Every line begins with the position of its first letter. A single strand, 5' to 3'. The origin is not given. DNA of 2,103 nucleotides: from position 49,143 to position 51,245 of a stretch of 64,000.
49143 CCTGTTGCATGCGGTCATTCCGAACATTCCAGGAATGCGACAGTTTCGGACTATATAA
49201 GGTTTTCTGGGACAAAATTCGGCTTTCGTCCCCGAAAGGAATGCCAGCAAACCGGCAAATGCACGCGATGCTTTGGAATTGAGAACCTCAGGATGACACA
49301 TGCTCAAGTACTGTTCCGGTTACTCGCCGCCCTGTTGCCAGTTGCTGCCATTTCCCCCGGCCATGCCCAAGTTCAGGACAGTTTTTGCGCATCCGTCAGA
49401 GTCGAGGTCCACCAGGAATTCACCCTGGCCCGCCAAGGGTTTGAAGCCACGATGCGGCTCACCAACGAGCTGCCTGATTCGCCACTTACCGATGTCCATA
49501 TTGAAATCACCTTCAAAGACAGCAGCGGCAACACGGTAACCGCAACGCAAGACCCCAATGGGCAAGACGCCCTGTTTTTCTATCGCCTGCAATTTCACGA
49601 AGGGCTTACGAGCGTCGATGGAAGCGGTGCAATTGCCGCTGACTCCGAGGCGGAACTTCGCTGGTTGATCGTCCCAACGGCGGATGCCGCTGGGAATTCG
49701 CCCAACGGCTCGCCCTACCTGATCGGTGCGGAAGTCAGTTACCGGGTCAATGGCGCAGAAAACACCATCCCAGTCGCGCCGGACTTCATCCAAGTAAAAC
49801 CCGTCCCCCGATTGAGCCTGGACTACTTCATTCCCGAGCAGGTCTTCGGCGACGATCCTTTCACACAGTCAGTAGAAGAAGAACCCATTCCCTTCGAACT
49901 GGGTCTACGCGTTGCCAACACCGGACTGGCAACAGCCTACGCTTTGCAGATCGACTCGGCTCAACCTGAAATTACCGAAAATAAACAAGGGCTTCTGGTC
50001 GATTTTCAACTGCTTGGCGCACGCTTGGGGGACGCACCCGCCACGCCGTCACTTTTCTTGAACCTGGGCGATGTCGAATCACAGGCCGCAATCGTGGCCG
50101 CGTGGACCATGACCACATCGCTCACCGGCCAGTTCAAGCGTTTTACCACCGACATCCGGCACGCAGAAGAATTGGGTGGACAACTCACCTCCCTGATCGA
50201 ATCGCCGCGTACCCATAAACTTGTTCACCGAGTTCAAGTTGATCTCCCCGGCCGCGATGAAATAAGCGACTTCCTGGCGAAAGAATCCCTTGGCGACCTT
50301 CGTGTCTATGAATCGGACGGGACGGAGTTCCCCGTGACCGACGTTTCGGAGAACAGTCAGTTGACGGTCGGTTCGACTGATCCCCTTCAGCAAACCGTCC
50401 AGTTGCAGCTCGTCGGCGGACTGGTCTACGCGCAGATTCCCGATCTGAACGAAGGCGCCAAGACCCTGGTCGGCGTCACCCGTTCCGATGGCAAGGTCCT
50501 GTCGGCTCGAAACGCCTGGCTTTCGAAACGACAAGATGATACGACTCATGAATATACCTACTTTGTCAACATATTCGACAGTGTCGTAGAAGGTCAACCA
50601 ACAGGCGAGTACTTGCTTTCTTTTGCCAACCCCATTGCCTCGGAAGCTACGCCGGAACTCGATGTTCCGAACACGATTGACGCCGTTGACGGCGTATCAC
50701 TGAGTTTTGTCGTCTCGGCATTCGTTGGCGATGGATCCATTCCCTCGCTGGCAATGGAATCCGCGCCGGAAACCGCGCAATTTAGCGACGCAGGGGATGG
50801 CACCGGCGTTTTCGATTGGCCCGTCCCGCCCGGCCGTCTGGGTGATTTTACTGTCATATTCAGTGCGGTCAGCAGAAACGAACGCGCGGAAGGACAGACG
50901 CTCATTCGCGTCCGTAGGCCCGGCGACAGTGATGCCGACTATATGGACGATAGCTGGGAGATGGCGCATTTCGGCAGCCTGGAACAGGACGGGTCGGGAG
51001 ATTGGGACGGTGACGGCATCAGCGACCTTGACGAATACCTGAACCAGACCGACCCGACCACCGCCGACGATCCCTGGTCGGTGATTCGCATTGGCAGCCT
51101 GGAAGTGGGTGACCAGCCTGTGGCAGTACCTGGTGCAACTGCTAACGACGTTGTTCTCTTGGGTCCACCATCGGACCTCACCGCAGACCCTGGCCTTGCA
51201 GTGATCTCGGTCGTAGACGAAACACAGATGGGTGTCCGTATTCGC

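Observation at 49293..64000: Four-gene operon: Ca-loop secreted protein, transglutaminase-like protease, giant beta-helix/FN3 surface protein, RHS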

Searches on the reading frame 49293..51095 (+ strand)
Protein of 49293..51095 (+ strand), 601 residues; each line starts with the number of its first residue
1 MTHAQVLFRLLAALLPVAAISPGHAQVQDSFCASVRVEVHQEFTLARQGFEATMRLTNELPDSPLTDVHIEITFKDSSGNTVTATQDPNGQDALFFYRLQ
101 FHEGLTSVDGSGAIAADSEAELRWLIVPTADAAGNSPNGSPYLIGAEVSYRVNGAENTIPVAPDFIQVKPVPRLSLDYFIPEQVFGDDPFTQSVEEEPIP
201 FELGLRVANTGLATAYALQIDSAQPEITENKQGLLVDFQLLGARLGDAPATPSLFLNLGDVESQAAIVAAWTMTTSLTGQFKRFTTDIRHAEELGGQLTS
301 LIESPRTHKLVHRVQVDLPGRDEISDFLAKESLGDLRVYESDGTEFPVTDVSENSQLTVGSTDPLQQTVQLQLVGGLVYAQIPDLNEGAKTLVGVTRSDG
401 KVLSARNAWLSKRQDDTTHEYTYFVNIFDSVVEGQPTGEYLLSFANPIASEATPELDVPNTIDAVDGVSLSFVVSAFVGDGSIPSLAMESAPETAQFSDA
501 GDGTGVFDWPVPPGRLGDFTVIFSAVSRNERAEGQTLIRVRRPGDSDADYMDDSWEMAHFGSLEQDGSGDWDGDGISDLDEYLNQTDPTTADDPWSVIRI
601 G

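Call 20: find_related_loci(query=A1, collection=genome_contigs, flank=10000)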
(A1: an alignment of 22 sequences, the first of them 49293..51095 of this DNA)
Query A1 (601 aa) in genome_contigs; peptide patterns used: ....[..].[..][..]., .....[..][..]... (x = any residue, [..] = any of these).
599 stretches matched a pattern (row limit reached: there are more); 564 encode a relative of the query (tblastn E <= 1e-3); the best 80 are kept; 80 distinct loci.
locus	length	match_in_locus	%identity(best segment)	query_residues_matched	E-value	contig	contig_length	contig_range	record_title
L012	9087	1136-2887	44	2-589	6e-148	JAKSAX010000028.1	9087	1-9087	MAG: Desulfobacterales bacterium isolate MAG.124 k141_11576880, whole genome shotgun sequence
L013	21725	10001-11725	43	9-588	1e-147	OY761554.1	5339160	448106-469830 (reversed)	MAG: uncultured Desulfospira sp. isolate 5198f45b-3c99-4a6a-ad95-b1a64aaf42d9 genome assembly, chromosome: 1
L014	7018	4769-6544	42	6-597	6e-147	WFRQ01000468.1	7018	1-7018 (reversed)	MAG: Deltaproteobacteria bacterium isolate S015_17 k151_602901, whole genome shotgun sequence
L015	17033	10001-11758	44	4-594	3e-145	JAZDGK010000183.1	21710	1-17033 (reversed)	MAG: Pseudomonadota bacterium isolate MEGAHIT-group-0.260 k141_9003203, whole genome shotgun sequence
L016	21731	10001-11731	45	11-594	2e-145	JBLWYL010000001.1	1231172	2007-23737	MAG: Kangiella sp. isolate EA27-05 A27maxbin.012RE.5K@1, whole genome shotgun sequence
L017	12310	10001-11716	43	7-589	7e-145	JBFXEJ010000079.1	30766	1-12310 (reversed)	MAG: Desulfococcaceae bacterium isolate CA_2019_TPIn_113 NODE_4650_length_30766_cov_6.711055_TPIn, whole genome shotgun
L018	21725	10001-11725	43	14-588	2e-142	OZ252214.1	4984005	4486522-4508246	MAG: Cellvibrionaceae bacterium isolate 55a8bffa-a2ad-4596-9e63-39a54d4c2177 genome assembly, chromosome: 1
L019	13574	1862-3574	43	22-597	3e-141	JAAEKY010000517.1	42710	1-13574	MAG: Desulfobacteraceae bacterium isolate Bco_6 BcoG_CONTIG2053611, whole genome shotgun sequence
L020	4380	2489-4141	44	29-589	4e-144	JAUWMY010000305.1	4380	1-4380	MAG: Desulfobacteraceae bacterium isolate CSMAG_2410 CSMAG_2410_k141_394191_length_4380_cov_5.6155, whole genome shotgun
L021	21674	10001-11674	44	29-592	1e-140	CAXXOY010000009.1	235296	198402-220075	MAG: uncultured Desulfosarcina sp. isolate d456532c-4aeb-4088-96b6-462b3856a84e genome assembly, contig: contig_9, whole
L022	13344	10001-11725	44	11-590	7e-141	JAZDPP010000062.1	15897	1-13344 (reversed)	MAG: Pseudomonadota bacterium isolate MEGAHIT-group-0.852 k141_1242439, whole genome shotgun sequence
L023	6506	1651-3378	42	11-591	1e-140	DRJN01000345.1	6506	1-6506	MAG TPA_asm: Gammaproteobacteria bacterium isolate HyVt-418 HyVt-418_k95_64357, whole genome shotgun sequence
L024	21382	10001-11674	44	29-592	1e-140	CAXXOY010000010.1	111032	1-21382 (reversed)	MAG: uncultured Desulfosarcina sp. isolate d456532c-4aeb-4088-96b6-462b3856a84e genome assembly, contig: contig_10, whol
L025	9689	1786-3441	44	32-589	2e-140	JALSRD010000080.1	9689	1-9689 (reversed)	MAG: Desulfobacterales bacterium isolate 356-308_metabat1_scaf2bin.028 356-308_scaffold_4777_c1, whole genome shotgun se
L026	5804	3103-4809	44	11-589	6e-141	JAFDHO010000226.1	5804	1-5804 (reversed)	MAG: Deltaproteobacteria bacterium isolate Meg22_1214_Bin_272 Meg22_1214_Bin_272_scaffold_57078, whole genome shotgun se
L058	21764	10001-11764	41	1-594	2e-134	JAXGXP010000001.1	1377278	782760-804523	MAG: Syntrophobacteraceae bacterium isolate AnMBR.bin493 bin493_1, whole genome shotgun sequence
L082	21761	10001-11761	40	10-589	5e-129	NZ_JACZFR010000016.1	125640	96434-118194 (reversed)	Microbulbifer taiwanensis strain LMG 26125 Scaffold3_1, whole genome shotgun sequence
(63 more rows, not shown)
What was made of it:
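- G1's N-terminal module was found at >=564 loci (call 20). The carriers include filamentous or aggregate-forming sulfur-cycle bacteria (call 20).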

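Call 43: predict_structure(alignment_id=A1)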
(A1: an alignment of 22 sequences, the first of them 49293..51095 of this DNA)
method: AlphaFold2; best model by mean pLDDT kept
length: 601 residues; sequences in the alignment: 22
mean_pLDDT: 83.1   pTM: 0.64
mean pLDDT of the five models: 83.1, 82.6, 80.3, 80.0, 73.4
residues with pLDDT >= 90: 233; 70-90: 283; 50-70: 65; < 50: 20
segments of 3 or more residues with pLDDT < 50: 20-31, 596-601
pLDDT, mean of each block of 10 residues (from residue 1): 55 55 39 63 77 92 92 93 86 89 88 92 91 85 94 92 90 89 81 71 91 87 77 80 90 88 90 88 72 68 85 82 82 87 87 85 80 87 80 89 90 81 91 77 78 86 91 89 88 92 93 89 89 94 81 88 85 85 85 51 36
secondary structure, 60 per line:
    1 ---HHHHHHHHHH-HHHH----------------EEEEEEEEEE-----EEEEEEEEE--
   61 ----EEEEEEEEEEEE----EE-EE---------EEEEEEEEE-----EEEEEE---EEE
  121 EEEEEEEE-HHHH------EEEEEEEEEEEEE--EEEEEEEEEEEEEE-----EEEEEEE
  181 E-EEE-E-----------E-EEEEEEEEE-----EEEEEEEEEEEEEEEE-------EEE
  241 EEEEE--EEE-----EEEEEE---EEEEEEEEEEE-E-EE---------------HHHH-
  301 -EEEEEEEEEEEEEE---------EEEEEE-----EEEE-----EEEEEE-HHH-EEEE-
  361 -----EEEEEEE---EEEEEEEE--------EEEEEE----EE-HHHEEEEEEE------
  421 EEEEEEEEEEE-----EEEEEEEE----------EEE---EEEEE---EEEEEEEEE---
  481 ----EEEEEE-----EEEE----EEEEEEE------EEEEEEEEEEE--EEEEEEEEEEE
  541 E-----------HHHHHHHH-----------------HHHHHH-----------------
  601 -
elements in order: H4-13 H15-18 E35-44 E50-58 E65-76 E95-103 E109-114 E118-128 H130-133 E140-152 E155-168 E174-181 E183-185 E201-209 E215-230 E238-245 E248-250 E256-261 E265-275 H296-299 E302-315 E325-330 E336-339 E345-350 E356-359 E366-372 E376-383 E392-397 E408-414 E421-431 E437-444 E455-457 E461-465 E469-477 E485-490 E496-499 E504-510 E517-527 E530-541 H553-560 H578-583

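Call 63: search_solved_structures(query=A2, max_evalue=0.01, show_alignments=0)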
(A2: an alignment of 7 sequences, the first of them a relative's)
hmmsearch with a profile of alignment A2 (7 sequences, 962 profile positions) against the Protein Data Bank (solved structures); distinct sequences matched with E-value up to 0.01: 31.
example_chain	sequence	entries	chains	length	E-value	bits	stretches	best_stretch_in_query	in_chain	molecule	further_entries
7q97_A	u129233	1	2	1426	7.9e-63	216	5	727-873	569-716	Rhs family protein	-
7pq5_L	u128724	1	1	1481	6.5e-61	209.7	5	712-879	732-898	Tre23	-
8qja_A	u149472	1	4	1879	1.1e-57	199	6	727-878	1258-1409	Putative type VI secretion system YD repeat-containing Rhs element Vgr protein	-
8h8a_A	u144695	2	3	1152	2.2e-56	194.7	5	732-958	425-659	Putative Rhs-family protein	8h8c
8h8b_A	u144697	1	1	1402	1.2e-55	192.3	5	732-958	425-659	Putative Rhs-family protein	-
8uxt_A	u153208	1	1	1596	4.3e-54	187.1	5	740-859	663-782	Tse15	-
8uy4_A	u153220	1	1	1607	5e-54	186.9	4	740-859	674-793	Tse15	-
8qjd_A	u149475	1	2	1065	3.2e-53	184.2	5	733-880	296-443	Salmonella bongori Rhs core domain (residues 360-1420)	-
8qjb_A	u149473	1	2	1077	4e-53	183.9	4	733-880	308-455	T6SS-associated Rhs core domain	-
8qjc_A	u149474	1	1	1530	3.1e-52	181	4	733-880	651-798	T6SS-associated Rhs core and toxin domain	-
8cp6_B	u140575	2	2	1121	2.4e-51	178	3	737-876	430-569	Toxin protein Tse5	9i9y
9ifo_A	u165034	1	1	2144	3.2e-42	147.8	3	724-872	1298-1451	Teneurin-Like Protein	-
9pt5_A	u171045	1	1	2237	3.9e-42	147.5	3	724-872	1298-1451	Teneurin-like protein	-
8fia_A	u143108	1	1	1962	6.7e-19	70.7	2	747-889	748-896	Teneurin-m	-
7ban_A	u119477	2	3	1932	5.4e-18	67.7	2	444-879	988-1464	Teneurin-4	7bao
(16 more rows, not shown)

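Call 87: search_protein_families(library=pfam, proteins=[L013:5600-9934:+, L058:5000-9412:+, L022:4600-8883:+, L082:3979-8622:+], max_evalue=0.01)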
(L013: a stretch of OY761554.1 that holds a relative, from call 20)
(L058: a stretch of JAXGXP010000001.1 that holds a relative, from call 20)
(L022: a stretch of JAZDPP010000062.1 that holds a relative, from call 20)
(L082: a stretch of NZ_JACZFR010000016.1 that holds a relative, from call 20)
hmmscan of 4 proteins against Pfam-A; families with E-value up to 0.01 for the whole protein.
L013:5600-9934:+ (1445 aa): 2 families
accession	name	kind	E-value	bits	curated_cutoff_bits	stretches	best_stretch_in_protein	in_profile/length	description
PF05593.20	RHS_repeat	-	4.5e-92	301.4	22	12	596-632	1-37/38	RHS Repeat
PF03527.20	RHS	-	2.1e-15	56.7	27.9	1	1227-1260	1-34/38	RHS protein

L058:5000-9412:+ (1471 aa): 2 families
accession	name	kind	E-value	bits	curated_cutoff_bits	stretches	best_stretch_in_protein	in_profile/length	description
PF05593.20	RHS_repeat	-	3.3e-100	327.3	22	11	655-691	1-37/38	RHS Repeat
PF03527.20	RHS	-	6.1e-15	55.2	27.9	1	1197-1229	2-34/38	RHS protein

L022:4600-8883:+ (1428 aa): 2 families
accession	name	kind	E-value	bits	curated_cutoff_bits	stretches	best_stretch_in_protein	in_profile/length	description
PF05593.20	RHS_repeat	-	5e-81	266.2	22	13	821-855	1-35/38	RHS Repeat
PF03527.20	RHS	-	4.7e-11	42.8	27.9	1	1202-1234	2-34/38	RHS protein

L082:3979-8622:+ (1548 aa): 2 families
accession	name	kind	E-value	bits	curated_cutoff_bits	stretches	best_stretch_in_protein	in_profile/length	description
PF05593.20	RHS_repeat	-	1.8e-59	197.5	22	6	878-907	1-30/38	RHS Repeat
PF03527.20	RHS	-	3.8e-16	59.1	27.9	1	1275-1308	1-34/38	RHS protein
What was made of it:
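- On RHS/YD polymorphic toxin: Call 87: 6-13 repeat matches in syntenic homologues.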
